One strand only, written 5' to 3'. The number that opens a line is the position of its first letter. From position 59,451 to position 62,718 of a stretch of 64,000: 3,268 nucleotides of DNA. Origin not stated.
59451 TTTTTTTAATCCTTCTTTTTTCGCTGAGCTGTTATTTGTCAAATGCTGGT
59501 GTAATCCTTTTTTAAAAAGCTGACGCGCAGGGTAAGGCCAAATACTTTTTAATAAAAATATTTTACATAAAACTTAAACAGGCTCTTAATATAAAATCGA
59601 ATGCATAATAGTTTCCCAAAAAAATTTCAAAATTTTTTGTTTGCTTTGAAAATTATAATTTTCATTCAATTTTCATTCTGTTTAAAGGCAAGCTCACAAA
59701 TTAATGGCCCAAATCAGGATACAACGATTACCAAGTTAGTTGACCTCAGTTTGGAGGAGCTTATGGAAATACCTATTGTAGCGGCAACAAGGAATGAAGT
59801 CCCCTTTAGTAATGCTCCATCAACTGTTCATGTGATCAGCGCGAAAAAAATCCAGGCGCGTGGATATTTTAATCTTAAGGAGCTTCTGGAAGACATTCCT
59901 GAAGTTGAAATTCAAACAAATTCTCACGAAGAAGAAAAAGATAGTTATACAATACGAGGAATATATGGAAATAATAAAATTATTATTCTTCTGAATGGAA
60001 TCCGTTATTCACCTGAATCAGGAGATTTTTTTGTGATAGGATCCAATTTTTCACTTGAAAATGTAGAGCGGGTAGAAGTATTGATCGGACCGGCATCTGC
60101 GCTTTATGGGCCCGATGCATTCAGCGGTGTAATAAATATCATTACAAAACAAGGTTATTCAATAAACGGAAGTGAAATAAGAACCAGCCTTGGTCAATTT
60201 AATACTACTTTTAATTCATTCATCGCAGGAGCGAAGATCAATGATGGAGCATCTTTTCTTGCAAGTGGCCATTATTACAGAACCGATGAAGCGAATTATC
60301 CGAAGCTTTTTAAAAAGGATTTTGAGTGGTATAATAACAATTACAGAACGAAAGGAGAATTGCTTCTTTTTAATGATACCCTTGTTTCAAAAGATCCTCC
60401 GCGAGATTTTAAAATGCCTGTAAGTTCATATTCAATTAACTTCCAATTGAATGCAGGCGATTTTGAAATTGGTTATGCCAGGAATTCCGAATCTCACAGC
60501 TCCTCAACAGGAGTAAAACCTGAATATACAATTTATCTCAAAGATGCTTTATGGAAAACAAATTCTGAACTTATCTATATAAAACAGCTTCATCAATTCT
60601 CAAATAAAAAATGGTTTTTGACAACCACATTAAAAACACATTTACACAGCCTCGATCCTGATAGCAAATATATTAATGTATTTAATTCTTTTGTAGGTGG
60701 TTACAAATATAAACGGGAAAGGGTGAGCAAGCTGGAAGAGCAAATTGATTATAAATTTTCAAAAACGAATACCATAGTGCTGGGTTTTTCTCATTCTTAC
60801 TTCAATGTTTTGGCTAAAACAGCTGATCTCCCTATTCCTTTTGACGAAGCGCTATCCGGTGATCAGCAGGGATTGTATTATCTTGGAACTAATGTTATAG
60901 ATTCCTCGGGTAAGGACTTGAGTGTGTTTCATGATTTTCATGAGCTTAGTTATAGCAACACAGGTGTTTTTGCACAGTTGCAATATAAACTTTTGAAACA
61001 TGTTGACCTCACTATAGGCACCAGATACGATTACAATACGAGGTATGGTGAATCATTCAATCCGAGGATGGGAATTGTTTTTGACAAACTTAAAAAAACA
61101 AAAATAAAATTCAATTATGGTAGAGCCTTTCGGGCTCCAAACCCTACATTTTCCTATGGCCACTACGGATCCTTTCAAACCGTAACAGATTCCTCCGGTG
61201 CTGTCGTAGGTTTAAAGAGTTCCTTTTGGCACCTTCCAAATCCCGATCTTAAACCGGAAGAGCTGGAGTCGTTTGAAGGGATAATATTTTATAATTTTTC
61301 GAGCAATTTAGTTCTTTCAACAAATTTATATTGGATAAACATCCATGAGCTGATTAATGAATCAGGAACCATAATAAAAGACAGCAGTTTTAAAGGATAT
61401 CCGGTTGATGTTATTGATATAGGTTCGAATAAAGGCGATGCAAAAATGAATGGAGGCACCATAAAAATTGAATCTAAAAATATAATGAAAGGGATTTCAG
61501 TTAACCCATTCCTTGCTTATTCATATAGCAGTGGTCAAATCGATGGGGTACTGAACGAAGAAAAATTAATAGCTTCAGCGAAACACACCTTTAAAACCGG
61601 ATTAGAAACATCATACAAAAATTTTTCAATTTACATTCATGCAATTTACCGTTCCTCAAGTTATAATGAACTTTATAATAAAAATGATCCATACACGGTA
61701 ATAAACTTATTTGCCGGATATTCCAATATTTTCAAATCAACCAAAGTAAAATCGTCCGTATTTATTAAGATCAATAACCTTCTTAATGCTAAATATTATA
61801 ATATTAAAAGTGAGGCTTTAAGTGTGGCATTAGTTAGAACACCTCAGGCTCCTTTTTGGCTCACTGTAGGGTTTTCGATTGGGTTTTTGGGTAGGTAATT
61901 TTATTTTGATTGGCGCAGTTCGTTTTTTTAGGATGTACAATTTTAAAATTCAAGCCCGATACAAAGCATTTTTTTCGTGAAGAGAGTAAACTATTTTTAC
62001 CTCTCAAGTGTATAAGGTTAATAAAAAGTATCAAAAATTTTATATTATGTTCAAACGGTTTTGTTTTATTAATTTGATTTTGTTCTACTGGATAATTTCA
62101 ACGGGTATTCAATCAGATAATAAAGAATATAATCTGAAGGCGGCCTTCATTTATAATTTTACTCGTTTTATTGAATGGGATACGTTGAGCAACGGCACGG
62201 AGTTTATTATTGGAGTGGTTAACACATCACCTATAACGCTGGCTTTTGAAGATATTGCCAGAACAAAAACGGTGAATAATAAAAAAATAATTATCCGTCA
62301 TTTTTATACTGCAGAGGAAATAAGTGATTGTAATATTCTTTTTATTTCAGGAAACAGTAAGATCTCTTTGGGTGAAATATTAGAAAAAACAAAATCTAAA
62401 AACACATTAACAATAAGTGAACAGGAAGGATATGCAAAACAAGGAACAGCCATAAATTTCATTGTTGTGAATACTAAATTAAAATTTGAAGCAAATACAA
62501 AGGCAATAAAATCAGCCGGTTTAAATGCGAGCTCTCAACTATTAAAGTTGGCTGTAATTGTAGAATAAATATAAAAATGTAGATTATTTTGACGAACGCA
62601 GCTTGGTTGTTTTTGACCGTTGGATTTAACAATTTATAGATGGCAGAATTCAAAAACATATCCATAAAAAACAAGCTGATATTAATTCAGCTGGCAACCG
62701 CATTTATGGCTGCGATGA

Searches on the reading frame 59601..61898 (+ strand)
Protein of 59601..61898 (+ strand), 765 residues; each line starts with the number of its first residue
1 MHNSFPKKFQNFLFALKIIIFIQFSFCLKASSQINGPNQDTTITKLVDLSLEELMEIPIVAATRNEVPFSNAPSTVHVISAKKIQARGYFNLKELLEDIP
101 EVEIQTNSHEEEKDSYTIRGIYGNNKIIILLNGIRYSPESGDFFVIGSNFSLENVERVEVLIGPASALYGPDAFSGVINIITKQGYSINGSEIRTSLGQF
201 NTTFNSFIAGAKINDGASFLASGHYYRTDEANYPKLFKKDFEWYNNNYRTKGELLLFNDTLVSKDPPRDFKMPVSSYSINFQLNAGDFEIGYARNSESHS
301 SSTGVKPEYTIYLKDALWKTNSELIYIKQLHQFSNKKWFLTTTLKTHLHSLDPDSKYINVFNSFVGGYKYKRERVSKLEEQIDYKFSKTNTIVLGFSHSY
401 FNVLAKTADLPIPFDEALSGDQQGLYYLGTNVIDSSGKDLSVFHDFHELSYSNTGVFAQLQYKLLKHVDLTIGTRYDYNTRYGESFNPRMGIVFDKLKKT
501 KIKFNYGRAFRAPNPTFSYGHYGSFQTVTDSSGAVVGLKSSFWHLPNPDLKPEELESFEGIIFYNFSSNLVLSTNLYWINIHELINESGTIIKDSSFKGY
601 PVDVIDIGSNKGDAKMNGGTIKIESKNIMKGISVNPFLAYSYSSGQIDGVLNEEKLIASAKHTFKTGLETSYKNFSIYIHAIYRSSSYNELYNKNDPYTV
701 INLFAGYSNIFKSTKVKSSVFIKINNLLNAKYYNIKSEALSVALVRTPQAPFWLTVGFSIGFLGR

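Call 94: search_protein_families(library=pfam, proteins=[window:59601-61898:+], max_evalue=0.00001)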
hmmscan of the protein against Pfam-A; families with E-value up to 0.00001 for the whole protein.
window:59601-61898:+ (765 aa): 2 families
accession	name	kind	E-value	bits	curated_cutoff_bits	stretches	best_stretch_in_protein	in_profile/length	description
PF00593.30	TonB_dep_Rec_b-barrel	-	9.9e-29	101.9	27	1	285-727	25-436/436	TonB dependent receptor-like, beta-barrel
PF07715.20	Plug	-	1.6e-21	77.2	23.9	1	71-177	4-107/107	TonB-dependent Receptor Plug Domain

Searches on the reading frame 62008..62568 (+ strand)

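Call 94: search_protein_families(library=pfam, proteins=[window:62008-62568:+], max_evalue=0.00001)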
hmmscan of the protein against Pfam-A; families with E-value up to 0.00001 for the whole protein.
window:62008-62568:+ (186 aa): 1 family
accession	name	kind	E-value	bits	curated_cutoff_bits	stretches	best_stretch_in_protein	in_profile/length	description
PF13689.11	DUF4154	-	1.2e-38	132.8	24.9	1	41-182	1-142/143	YfiR/HmsC-like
